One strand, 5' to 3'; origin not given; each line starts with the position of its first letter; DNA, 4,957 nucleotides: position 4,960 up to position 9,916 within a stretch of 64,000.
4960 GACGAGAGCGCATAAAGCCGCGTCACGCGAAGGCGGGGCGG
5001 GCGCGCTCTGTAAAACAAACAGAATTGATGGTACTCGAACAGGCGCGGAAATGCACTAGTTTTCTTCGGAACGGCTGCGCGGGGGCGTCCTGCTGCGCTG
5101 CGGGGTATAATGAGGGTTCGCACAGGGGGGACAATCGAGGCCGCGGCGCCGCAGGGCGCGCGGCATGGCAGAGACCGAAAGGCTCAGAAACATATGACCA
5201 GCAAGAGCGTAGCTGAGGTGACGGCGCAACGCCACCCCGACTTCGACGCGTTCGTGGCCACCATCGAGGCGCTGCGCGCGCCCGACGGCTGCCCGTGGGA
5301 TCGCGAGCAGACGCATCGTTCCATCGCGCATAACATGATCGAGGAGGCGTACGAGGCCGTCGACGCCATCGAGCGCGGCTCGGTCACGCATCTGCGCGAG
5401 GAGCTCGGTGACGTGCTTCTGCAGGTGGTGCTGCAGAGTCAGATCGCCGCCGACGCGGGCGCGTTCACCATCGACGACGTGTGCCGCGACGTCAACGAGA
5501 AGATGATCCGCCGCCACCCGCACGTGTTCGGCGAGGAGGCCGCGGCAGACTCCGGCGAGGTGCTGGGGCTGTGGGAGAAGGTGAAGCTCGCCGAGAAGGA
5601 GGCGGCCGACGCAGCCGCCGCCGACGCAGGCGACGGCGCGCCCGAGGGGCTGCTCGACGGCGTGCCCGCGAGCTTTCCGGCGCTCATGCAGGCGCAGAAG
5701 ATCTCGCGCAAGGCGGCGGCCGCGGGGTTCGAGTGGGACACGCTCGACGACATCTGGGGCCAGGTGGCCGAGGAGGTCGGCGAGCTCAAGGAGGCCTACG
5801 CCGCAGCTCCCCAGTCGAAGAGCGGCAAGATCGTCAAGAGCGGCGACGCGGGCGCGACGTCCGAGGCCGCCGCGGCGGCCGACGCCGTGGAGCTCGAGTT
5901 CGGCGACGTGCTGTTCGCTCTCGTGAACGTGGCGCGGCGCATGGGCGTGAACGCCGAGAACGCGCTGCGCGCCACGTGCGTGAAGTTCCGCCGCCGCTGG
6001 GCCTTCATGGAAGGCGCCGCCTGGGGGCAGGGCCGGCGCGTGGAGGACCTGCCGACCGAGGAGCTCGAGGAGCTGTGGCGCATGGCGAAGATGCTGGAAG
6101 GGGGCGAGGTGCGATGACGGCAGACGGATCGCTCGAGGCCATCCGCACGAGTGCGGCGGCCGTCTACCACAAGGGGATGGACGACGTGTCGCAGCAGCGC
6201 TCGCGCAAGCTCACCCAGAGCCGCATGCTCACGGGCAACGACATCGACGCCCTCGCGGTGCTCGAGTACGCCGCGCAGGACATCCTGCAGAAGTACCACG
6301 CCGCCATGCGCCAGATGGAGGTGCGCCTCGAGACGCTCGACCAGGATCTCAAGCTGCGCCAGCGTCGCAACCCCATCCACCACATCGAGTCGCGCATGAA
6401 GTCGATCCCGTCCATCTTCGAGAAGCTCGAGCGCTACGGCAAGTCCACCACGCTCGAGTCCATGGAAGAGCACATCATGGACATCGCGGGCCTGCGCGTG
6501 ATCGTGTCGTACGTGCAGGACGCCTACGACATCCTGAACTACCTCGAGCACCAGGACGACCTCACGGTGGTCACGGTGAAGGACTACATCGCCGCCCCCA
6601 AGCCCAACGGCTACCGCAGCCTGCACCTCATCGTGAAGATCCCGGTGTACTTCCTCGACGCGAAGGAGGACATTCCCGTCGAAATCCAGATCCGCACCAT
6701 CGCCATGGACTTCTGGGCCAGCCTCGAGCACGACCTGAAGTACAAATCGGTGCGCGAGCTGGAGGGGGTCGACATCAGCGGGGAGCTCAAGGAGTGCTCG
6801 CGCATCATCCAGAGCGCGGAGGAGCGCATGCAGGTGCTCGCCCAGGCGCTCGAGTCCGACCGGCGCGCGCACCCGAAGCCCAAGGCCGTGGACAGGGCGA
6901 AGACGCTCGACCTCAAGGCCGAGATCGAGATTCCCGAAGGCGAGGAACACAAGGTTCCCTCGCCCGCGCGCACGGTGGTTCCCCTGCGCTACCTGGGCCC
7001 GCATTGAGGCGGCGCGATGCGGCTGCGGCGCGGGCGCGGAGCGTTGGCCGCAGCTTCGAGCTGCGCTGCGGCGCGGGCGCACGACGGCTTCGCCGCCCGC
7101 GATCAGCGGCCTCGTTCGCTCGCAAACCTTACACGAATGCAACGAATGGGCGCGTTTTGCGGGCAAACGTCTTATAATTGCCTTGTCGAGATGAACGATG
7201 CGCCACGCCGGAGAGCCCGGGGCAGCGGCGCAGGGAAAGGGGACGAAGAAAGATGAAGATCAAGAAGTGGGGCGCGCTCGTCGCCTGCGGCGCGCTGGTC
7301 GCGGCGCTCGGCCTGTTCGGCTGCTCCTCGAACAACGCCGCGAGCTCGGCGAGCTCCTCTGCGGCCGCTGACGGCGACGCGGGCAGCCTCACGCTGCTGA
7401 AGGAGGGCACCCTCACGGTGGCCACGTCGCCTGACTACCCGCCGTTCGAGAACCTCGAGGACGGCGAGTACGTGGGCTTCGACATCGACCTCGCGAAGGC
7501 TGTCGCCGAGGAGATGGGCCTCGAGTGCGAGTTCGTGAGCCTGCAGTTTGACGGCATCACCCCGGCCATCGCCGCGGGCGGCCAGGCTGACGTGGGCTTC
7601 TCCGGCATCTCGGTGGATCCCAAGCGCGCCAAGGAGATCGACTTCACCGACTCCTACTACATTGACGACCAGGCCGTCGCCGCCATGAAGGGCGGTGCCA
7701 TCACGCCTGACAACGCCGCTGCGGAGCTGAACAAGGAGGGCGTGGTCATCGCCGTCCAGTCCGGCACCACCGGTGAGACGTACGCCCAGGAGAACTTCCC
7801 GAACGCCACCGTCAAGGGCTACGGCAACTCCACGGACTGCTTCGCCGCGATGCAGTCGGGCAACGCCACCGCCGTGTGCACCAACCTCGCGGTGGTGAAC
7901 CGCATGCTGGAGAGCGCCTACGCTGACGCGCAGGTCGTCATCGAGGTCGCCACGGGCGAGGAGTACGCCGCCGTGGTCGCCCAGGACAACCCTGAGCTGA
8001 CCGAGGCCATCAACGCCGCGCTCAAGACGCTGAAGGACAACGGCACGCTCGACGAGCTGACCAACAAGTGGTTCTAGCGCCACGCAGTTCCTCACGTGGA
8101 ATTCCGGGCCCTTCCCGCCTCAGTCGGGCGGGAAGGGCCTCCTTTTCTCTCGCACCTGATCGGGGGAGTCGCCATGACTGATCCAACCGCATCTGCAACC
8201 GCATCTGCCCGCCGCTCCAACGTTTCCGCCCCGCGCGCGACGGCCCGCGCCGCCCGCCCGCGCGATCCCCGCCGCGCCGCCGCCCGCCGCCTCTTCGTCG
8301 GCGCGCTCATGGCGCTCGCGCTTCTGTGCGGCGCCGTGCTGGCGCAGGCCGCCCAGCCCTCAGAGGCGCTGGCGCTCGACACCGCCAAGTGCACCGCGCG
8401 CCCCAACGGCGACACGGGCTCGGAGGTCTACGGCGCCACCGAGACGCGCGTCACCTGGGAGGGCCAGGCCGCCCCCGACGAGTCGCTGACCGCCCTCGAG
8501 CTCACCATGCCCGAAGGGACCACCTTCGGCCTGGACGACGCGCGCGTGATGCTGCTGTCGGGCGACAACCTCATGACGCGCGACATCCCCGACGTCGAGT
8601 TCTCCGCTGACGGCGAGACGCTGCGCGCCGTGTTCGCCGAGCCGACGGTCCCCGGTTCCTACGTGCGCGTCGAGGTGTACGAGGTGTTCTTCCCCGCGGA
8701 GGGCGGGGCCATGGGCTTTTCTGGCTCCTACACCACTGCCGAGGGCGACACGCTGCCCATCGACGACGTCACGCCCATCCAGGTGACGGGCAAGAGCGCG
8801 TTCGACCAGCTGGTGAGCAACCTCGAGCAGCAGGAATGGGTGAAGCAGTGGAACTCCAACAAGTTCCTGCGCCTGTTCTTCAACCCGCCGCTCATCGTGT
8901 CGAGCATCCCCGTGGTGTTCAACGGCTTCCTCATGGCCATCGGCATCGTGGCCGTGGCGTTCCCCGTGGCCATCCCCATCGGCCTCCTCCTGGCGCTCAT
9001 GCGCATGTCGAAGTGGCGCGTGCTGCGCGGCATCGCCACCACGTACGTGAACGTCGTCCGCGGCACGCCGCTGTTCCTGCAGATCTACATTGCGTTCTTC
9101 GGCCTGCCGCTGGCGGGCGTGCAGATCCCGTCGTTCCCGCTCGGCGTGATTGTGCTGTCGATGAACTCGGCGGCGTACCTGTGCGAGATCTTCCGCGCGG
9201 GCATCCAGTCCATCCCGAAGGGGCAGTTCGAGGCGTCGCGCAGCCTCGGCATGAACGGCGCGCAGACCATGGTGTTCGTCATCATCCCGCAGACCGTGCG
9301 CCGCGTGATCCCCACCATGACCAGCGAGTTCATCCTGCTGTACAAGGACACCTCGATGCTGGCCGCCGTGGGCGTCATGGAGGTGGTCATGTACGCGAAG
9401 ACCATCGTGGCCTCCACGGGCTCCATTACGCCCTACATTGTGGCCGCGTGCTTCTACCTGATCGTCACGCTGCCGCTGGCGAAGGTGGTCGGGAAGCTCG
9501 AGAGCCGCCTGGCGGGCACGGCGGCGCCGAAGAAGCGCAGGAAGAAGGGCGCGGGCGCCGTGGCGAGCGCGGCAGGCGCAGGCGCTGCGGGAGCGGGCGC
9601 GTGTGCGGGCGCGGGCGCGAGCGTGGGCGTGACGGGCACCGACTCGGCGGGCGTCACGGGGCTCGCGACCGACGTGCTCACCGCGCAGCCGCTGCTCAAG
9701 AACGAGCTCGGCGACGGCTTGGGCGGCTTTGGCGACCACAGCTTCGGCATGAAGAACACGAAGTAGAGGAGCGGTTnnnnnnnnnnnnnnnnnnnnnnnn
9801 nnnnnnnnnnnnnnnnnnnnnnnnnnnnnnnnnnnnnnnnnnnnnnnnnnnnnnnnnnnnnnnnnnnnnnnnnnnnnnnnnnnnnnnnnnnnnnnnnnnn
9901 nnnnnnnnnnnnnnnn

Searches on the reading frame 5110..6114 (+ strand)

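Call 73: search_protein_families(library=pfam, proteins=[window:5110-6114:+], max_evalue=0.001)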
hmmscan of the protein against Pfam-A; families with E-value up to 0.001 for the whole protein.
window:5110-6114:+ (335 aa): 2 families
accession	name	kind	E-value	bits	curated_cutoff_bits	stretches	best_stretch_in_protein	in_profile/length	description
PF03819.22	MazG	-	5.8e-36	123.1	22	2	67-140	1-74/74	MazG nucleotide pyrophosphohydrolase domain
PF01503.22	PRA-PH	-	0.00054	20.8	21.3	0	64-106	21-64/86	Phosphoribosyl-ATP pyrophosphohydrolase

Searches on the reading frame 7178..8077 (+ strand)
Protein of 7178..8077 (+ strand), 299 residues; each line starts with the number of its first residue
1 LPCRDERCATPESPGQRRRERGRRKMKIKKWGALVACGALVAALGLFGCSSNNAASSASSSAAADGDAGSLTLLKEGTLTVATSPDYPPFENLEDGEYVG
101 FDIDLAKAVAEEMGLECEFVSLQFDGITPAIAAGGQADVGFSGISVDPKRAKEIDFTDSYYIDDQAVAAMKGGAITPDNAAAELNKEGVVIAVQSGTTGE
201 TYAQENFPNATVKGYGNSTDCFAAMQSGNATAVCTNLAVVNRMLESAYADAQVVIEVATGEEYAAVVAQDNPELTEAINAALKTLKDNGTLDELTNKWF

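Call 4: search_protein_families(library=pfam, proteins=[window:7178-8077:+])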
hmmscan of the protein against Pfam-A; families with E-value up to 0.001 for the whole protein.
window:7178-8077:+ (299 aa): 1 family
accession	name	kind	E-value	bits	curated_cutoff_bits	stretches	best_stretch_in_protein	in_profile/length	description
PF00497.25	SBP_bac_3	-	5.6e-37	126.9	26.4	1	79-299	1-130/132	Bacterial extracellular solute-binding proteins, family 3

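Call 43: search_protein_families(library=ncbifam, proteins=[window:7178-8077:+], max_evalue=0.01)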
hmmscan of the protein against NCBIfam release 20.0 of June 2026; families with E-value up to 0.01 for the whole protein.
window:7178-8077:+ (299 aa): 14 families
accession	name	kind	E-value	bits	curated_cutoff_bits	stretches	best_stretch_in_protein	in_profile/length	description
TIGR01096.1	3A0103s03R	subfamily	1.8e-50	171.8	256.35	1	70-299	17-250/250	lysine/arginine/ornithine ABC transporter substrate-binding protein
NF007029.0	PRK09495.1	equivalog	6.2e-34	117.9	303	1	75-299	23-243/248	glutamine ABC transporter substrate-binding protein GlnH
NF041765.1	ArtJ_Ecoli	equivalog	1.9e-31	109.5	510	1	80-299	24-241/243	arginine ABC transporter substrate-binding protein ArtJ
NF008426.0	PRK11260.1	equivalog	2.8e-28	98.9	312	1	58-299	21-260/266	cystine ABC transporter substrate-binding protein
NF041764.1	ArtI_Ecoli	equivalog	3.1e-28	98.8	522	1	76-299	20-241/243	arginine ABC transporter substrate-binding protein ArtI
NF011583.0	PRK15007.1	subfamily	1.1e-26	93.7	358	1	75-299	19-241/243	arginine ABC transporter substrate-binding protein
NF011586.0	PRK15010.1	equivalog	1.1e-23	84.1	440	1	73-299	23-253/260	lysine/arginine/ornithine ABC transporter substrate-binding protein ArgT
NF011965.0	PRK15437.1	equivalog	1.7e-22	80.2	459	1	78-299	27-253/260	histidine ABC transporter substrate-binding protein HisJ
NF052427.1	StpK7MSMEG_1200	equivalog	6.5e-19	67.8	900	1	73-298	358-584/601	serine/threonine protein kinase StpK7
NF008112.0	PRK10859.1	equivalog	1.5e-12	46.8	354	1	73-299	39-265/483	membrane-bound lytic murein transglycosylase MltF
TIGR02995.1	ectoine_ehuB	equivalog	8.9e-12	44.8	190.9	1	60-290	15-251/275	ectoine/hydroxyectoine ABC transporter substrate-binding protein EhuB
TIGR04262.1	orph_peri_GRRM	subfamily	6.8e-09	35.4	190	1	77-285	1-209/257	extracellular substrate binding-like orphan protein GrrP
NF008885.0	PRK11917.1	equivalog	1.8e-07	31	373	1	55-298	18-257/259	bifunctional adhesin/ABC transporter aspartate/glutamate-binding protein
NF008063.0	PRK10797.1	subfamily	2.6e-05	23.5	375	1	133-299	103-270/302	glutamate/aspartate ABC transporter substrate-binding protein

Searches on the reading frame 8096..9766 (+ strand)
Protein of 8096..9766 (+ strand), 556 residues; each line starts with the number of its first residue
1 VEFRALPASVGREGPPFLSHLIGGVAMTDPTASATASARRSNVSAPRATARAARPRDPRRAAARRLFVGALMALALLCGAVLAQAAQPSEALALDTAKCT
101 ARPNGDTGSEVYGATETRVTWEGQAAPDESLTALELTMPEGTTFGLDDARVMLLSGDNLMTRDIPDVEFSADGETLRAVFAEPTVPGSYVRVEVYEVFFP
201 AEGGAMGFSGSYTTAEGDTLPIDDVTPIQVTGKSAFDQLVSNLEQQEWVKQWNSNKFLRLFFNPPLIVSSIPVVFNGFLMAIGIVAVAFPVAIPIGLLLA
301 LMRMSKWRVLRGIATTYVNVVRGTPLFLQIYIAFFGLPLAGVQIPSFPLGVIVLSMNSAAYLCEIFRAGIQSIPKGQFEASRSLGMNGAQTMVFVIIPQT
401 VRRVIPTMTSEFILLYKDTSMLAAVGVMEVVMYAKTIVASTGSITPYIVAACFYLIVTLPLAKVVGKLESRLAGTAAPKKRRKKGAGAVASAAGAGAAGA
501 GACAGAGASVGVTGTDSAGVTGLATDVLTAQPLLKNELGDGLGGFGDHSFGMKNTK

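Call 4: search_protein_families(library=pfam, proteins=[window:8096-9766:+])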
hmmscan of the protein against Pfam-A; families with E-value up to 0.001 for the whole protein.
window:8096-9766:+ (556 aa): 1 family
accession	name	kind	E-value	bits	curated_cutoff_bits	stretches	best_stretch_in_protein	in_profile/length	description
PF00528.27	BPD_transp_1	-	2.9e-19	69.9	26.4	1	292-472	1-182/184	Binding-protein-dependent transport system inner membrane component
